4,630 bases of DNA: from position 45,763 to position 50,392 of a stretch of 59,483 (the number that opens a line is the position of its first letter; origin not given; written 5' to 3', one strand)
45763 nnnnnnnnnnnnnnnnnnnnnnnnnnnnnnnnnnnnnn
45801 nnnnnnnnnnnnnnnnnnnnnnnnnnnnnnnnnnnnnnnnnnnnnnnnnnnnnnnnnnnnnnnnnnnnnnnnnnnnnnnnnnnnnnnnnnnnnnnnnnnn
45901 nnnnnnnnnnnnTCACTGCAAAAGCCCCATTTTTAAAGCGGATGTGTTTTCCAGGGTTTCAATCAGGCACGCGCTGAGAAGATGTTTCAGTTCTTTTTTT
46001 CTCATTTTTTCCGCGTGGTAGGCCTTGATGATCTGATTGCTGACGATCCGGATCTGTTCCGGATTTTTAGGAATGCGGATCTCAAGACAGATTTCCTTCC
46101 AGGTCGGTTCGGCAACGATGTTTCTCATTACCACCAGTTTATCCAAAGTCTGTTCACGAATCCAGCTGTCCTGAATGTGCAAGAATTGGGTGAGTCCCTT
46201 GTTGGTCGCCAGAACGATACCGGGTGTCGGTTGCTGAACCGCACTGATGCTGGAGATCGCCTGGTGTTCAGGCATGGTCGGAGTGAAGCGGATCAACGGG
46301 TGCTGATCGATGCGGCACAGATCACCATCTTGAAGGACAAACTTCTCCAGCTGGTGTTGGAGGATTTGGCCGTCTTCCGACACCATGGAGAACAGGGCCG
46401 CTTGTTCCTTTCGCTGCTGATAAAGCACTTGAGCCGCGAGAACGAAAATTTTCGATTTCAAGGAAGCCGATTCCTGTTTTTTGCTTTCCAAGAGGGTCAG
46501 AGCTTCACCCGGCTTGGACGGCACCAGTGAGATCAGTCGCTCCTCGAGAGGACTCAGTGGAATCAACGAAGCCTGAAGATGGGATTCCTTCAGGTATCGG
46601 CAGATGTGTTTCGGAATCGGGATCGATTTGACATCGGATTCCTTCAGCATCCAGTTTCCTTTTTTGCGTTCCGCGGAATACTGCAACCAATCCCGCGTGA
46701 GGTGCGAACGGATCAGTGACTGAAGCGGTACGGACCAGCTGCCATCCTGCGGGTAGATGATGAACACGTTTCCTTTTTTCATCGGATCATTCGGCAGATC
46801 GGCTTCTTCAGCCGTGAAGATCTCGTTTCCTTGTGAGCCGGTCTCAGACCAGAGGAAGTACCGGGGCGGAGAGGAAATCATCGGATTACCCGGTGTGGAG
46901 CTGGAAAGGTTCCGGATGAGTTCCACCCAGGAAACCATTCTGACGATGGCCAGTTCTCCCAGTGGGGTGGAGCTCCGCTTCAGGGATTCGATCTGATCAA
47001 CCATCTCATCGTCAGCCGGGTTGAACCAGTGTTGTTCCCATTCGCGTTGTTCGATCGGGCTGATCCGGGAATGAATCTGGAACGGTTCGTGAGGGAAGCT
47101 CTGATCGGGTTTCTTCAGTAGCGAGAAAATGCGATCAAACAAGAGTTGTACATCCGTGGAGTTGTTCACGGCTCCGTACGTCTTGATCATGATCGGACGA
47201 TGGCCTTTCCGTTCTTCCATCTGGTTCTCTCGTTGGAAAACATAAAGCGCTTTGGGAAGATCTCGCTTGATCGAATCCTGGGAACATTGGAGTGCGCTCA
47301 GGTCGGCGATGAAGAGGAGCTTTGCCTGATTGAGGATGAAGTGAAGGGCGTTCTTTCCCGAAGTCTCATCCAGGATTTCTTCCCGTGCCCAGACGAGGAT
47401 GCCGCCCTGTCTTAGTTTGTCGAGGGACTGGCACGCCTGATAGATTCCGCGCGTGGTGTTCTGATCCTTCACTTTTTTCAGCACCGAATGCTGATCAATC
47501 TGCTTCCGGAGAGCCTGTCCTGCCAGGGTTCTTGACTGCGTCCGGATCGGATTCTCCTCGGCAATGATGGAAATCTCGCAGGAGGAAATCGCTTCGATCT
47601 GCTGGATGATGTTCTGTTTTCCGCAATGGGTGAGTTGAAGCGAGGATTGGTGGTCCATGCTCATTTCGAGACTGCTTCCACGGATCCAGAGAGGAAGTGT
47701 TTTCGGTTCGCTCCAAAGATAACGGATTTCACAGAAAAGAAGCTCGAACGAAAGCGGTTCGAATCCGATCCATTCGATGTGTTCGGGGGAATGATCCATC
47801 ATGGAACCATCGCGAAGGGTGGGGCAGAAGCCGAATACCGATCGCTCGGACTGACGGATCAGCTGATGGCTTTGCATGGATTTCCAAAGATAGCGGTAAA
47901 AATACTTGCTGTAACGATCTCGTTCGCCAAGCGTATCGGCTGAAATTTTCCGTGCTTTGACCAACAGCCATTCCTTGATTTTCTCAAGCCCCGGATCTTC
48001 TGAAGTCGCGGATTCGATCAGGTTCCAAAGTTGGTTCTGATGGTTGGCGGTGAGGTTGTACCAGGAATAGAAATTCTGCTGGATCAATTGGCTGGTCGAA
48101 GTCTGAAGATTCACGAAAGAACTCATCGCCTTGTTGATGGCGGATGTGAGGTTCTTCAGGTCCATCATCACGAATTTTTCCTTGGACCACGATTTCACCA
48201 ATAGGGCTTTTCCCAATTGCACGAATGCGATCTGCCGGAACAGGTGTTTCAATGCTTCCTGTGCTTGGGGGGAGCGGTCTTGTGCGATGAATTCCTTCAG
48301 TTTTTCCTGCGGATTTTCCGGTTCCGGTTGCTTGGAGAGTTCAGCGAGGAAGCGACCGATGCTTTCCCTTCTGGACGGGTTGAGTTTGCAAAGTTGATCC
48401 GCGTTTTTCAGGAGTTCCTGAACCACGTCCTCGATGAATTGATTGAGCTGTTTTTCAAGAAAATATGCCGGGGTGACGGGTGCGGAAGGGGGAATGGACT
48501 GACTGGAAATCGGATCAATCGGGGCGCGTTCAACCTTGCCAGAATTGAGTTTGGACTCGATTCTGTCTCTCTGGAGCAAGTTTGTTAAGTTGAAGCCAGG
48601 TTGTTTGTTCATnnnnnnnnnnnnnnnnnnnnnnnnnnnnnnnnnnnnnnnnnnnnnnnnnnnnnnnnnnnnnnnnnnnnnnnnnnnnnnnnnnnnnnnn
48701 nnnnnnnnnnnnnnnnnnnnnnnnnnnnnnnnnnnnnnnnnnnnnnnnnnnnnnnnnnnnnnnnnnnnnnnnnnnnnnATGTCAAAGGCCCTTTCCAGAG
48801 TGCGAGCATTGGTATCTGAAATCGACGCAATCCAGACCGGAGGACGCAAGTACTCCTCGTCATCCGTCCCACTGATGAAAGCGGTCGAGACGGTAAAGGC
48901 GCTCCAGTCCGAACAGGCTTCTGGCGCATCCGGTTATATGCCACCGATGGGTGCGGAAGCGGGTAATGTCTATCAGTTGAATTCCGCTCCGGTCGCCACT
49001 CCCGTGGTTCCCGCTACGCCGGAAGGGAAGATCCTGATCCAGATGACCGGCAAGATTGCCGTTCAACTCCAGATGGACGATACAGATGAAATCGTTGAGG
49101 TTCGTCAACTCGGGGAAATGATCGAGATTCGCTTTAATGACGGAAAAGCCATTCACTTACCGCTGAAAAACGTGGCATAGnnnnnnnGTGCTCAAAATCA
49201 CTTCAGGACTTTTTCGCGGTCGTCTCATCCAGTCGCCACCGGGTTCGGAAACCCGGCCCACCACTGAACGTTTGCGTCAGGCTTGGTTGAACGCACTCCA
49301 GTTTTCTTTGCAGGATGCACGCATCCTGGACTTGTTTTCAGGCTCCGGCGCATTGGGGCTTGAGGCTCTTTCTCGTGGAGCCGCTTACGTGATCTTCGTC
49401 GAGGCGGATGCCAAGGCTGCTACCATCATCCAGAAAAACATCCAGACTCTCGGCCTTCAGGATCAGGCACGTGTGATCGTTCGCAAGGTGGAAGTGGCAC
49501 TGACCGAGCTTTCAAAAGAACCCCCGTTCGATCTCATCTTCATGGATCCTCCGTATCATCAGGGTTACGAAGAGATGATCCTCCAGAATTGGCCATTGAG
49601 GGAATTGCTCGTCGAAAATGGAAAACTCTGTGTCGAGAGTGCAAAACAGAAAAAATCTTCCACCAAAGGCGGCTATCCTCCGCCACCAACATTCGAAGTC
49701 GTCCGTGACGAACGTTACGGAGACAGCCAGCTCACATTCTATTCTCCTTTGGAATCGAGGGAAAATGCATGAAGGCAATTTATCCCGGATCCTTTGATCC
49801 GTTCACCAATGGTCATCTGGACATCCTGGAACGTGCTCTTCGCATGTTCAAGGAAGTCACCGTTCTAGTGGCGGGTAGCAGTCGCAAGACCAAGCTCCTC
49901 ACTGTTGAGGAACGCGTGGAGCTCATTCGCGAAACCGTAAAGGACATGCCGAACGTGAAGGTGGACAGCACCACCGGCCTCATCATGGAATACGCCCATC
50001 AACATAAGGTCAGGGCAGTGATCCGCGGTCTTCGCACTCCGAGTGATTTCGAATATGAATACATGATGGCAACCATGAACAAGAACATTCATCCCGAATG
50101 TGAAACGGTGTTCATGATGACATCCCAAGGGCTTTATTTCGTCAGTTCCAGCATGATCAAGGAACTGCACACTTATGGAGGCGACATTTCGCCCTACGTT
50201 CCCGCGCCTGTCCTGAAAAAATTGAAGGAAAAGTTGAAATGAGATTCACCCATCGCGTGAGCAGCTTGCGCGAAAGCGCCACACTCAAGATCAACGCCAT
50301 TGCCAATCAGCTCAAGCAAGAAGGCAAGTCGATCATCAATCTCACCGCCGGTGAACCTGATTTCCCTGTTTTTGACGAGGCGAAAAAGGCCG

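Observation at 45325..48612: Cytoplasmic orphan operon: 899-aa protein with a methyltransferase-like remnant plus a 192-aa partner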

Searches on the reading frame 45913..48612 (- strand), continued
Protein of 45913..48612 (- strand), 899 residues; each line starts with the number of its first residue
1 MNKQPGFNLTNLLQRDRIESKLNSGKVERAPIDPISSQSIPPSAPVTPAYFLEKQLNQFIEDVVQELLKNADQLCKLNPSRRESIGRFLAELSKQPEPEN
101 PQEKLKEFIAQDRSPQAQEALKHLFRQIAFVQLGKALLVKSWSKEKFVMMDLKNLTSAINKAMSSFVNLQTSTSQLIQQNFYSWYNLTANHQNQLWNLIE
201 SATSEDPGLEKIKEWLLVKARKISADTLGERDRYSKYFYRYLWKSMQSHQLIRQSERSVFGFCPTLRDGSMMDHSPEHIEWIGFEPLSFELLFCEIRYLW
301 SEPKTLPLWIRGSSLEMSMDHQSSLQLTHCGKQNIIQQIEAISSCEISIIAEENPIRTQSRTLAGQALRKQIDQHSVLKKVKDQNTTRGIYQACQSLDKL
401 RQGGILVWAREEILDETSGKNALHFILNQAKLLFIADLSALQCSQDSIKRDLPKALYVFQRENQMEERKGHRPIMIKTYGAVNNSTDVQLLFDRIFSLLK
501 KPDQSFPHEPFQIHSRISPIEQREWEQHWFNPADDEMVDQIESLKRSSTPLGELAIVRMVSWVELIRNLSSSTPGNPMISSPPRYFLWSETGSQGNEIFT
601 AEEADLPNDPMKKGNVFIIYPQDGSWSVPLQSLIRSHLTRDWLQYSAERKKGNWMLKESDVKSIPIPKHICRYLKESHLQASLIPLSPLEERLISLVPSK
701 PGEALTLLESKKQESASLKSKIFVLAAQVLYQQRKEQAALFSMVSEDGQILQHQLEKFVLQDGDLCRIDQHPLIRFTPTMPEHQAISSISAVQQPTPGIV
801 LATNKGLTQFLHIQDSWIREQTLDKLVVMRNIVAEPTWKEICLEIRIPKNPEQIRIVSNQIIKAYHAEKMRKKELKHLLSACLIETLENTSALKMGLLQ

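Call 49: find_encoding_contigs(protein=P0191, flank=8000, max_places=2)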
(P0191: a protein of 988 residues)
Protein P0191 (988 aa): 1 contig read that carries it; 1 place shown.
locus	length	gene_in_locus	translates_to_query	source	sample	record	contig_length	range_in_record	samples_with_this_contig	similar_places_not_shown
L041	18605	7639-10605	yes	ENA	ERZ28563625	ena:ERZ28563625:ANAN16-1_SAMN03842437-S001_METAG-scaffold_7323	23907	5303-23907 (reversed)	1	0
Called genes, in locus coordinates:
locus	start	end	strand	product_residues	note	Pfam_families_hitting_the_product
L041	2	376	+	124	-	?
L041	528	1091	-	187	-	PF03602:Cons_hypoth95, PF05175:MTS, PF13847:Methyltransf_31 (weak), PF13578:Methyltransf_24 (weak), PF13649:Methyltransf_25 (weak)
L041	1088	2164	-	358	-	PF01116:F_bP_aldolase, PF08013:GatZ_KbaZ-like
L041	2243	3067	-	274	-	PF05359:DUF748 (faint)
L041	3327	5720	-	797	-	-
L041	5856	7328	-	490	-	-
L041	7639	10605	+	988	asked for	PF20473:MmeI_Mtase (weak), PF07669:Eco57I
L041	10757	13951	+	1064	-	-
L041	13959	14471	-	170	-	-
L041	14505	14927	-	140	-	-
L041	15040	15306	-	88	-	-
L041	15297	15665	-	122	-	-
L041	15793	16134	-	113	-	-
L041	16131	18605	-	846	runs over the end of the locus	PF07517:SecA_DEAD, PF00270:DEAD (weak), PF01043:SecA_PP_bind, PF21090:P-loop_SecA, PF07516:SecA_SW, PF02810:SEC-C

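Call 50: find_encoding_contigs(protein=P0188, flank=8000, max_places=2)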
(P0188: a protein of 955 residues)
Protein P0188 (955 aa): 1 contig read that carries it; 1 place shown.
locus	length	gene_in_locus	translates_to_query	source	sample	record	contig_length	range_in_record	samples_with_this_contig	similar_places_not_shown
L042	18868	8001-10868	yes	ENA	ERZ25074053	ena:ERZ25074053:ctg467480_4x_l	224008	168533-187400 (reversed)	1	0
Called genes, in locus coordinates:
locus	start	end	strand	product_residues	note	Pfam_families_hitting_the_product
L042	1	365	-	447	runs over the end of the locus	PF00072:Response_reg, PF00158:Sigma54_activat, PF14532:Sigma54_activ_2, PF25601:AAA_lid_14, PF02954:HTH_8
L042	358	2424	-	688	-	PF00512:HisKA, PF02518:HATPase_c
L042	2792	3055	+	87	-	-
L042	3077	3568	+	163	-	-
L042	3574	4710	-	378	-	-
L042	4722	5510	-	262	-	-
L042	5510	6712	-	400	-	PF00155:Aminotran_1_2, PF01041:DegT_DnrJ_EryC1 (weak)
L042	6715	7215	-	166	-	PF01467:CTP_transf_like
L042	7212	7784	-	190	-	PF03602:Cons_hypoth95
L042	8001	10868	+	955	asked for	-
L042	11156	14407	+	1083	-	PF05547:Peptidase_M6, PF20773:InhA-like_MAM (weak)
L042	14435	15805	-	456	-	-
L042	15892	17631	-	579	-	PF00664:ABC_membrane, PF02463:SMC_N, PF00005:ABC_tran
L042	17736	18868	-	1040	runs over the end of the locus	PF14559:TPR_19 (faint), PF09976:TPR_21 (faint), PF13428:TPR_14 (faint), PF13432:TPR_16 (faint), PF07719:TPR_2 (faint), PF13174:TPR_6 (weak)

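Call 57: list_cluster_members(proteins=[P0084, P0086, P0089, P0095, P0097, P0101, P0113, P0121, P0127, P0133])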
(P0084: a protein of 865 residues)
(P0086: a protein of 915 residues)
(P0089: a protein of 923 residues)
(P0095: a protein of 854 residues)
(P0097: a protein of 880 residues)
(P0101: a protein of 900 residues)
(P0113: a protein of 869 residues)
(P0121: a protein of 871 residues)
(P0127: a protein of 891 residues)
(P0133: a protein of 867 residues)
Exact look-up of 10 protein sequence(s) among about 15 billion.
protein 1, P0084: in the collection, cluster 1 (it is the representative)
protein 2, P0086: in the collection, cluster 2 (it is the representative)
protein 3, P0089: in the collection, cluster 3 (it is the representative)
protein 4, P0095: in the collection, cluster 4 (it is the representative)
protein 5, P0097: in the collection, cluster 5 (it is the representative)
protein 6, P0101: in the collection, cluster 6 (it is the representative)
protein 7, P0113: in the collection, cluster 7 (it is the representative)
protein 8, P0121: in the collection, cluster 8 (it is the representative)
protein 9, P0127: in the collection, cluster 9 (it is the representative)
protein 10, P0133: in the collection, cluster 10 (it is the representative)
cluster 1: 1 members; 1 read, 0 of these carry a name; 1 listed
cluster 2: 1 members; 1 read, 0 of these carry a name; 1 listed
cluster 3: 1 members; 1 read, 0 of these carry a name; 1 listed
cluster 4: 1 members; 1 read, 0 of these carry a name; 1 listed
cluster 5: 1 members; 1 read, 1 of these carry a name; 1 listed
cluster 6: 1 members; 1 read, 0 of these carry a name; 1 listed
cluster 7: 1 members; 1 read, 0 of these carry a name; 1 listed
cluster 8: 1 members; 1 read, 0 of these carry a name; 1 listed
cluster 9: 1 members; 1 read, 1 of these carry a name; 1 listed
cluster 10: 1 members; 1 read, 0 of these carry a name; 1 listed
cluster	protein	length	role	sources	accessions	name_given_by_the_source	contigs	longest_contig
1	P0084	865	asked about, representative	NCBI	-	-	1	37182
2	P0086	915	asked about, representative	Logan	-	-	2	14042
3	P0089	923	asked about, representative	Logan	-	-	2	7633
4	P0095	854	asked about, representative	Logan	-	-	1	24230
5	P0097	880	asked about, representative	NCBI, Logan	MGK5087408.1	hypothetical protein WDW86_07600 [Bdellovibrionota bacterium FG-2]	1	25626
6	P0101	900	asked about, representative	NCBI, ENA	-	-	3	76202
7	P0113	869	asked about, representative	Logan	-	-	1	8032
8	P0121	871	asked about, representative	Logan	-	-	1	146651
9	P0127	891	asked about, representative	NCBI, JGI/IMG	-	hypothetical protein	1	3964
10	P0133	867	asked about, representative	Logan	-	-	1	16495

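Call 63: find_encoding_contigs(protein=P0192, flank=8000, max_places=1)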
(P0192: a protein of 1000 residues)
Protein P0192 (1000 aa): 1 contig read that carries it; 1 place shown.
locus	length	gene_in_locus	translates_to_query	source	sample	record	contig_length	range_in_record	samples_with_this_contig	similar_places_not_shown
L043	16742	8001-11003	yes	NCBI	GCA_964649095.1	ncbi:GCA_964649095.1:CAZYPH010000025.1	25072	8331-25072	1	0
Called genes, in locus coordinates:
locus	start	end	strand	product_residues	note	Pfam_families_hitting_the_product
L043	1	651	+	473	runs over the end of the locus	PF00072:Response_reg, PF00158:Sigma54_activat, PF14532:Sigma54_activ_2, PF07728:AAA_5 (faint), PF25601:AAA_lid_14, PF02954:HTH_8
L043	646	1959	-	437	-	PF00675:Peptidase_M16, PF05193:Peptidase_M16_C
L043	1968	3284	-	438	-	PF13638:PIN_4, PF02562:PhoH, PF13604:AAA_30 (faint)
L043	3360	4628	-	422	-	-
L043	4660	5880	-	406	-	PF00155:Aminotran_1_2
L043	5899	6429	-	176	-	PF01467:CTP_transf_like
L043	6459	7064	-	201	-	PF03602:Cons_hypoth95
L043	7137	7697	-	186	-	-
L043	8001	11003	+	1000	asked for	-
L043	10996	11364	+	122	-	-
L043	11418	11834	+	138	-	-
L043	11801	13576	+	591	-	PF04187:Cofac_haem_bdg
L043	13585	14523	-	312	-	PF17773:UPF0176_N, PF00581:Rhodanese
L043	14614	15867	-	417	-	PF01300:Sua5_yciO_yrdC, PF03481:Sua5_C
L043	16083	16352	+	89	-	-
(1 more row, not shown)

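Call 64: find_encoding_contigs(protein=P0225, flank=8000, max_places=1)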
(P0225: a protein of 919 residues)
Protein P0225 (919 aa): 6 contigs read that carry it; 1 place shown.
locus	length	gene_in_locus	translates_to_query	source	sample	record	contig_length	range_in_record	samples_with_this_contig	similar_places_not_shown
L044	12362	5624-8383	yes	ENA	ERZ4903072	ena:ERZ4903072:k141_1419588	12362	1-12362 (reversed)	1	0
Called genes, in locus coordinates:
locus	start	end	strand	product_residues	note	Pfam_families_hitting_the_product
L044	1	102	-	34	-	?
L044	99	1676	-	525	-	PF00389:2-Hacid_dh, PF02826:2-Hacid_dh_C, PF19304:PGDH_inter, PF01842:ACT (weak)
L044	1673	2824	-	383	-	PF00266:Aminotran_5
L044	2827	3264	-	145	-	-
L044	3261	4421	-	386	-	PF00155:Aminotran_1_2, PF00266:Aminotran_5 (faint)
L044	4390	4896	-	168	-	PF01467:CTP_transf_like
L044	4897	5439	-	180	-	PF03602:Cons_hypoth95, PF02086:MethyltransfD12 (faint)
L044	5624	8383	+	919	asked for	-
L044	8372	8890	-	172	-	PF13424:TPR_12 (faint), PF13176:TPR_7 (faint), PF13181:TPR_8 (faint), PF13428:TPR_14 (faint), PF13431:TPR_17 (faint), PF13414:TPR_11 (faint), PF00515:TPR_1 (weak), PF07719:TPR_2 (weak), +1 more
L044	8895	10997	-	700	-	PF14814:UB2H (weak), PF00912:Transgly, PF00905:Transpeptidase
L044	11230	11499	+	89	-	PF04368:DUF507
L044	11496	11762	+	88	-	PF04368:DUF507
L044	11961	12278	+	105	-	PF00166:Cpn10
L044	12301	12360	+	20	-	?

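Call 65: find_encoding_contigs(protein=P0209, flank=8000, max_places=1)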
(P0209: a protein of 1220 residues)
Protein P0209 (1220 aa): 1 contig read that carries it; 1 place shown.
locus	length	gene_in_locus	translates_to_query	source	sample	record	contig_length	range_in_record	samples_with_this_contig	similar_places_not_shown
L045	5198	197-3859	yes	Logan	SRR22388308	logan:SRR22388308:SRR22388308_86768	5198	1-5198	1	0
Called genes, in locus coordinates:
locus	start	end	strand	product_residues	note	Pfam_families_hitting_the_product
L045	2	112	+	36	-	?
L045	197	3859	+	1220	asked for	PF02384:N6_Mtase, PF20473:MmeI_Mtase, PF07669:Eco57I, PF02384:N6_Mtase (weak), PF12950:TaqI_C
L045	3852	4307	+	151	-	-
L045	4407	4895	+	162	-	-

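Call 71: search_dna_similar(query=window:45913-48612:-, collection=phages, mode=protein, max_evalue=0.001, max_rows=8)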
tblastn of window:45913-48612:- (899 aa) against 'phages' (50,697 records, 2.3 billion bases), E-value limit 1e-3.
No match.

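Call 72: search_dna_similar(query=window:45913-48612:-, collection=plasmids, mode=protein, max_evalue=0.001, max_rows=8)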
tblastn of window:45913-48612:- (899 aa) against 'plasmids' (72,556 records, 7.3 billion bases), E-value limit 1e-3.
No match.

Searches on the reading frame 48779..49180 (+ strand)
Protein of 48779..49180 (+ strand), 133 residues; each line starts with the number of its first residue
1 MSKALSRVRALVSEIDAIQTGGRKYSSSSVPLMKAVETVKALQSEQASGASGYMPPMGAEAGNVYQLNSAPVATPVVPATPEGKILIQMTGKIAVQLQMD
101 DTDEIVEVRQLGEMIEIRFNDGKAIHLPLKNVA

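Call 3: search_protein_families(library=pfam, proteins=[window:48779-49180:+], max_evalue=1)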
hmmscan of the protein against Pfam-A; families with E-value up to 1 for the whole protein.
window:48779-49180:+ (133 aa): 1 family
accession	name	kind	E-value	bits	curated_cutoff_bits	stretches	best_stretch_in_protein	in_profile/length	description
PF18790.7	KfrB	-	0.043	14.3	25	1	86-126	14-52/54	KfrB Domain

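Call 4: search_protein_families(library=ncbifam, proteins=[window:48779-49180:+], max_evalue=1)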
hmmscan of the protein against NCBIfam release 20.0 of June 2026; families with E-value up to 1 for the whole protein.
window:48779-49180:+ (133 aa): 0 families

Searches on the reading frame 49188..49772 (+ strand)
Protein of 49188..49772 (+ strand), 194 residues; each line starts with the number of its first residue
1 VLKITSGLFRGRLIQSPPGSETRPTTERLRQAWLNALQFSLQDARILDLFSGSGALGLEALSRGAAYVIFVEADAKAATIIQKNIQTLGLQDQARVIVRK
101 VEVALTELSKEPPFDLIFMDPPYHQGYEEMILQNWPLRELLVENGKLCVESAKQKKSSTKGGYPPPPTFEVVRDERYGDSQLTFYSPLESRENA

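Call 23: search_protein_families(library=pfam, proteins=[window:49188-49772:+], max_evalue=0.001)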
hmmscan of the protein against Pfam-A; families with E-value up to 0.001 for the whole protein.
window:49188-49772:+ (194 aa): 7 families
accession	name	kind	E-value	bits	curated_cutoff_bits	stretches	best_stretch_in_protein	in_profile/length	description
PF03602.21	Cons_hypoth95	-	1.2e-49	168.9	24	1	2-185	1-181/182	Conserved hypothetical protein 95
PF05175.20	MTS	-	1.5e-09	38.1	23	1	36-149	26-138/170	Methyltransferase small domain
PF09445.16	Methyltransf_15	-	4e-05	23.7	22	1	45-123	3-81/165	RNA cap guanine-N2 methyltransferase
PF06325.19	PrmA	-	5.9e-05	23.1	22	1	23-117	145-230/296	Ribosomal protein L11 methyltransferase (PrmA)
PF13847.12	Methyltransf_31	-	6.6e-05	23.1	27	1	43-153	4-113/145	Methyltransferase domain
PF02086.21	MethyltransfD12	-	0.00047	20.4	22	0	42-69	20-47/253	D12 class N6 adenine-specific DNA methyltransferase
PF13649.12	Methyltransf_25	-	0.00072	20.6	27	0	46-119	1-70/97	Methyltransferase domain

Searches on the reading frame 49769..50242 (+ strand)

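Call 23: search_protein_families(library=pfam, proteins=[window:49769-50242:+], max_evalue=0.001)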
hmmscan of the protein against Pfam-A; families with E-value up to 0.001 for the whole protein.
window:49769-50242:+ (157 aa): 2 families
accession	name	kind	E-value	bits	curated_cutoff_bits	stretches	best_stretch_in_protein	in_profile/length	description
PF01467.32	CTP_transf_like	-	4.4e-26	92.1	21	1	4-132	1-132/133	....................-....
PF08218.17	Citrate_ly_lig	-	4.2e-07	30.3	20.9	1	10-74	9-71/182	Citrate lyase ligase C-terminal domain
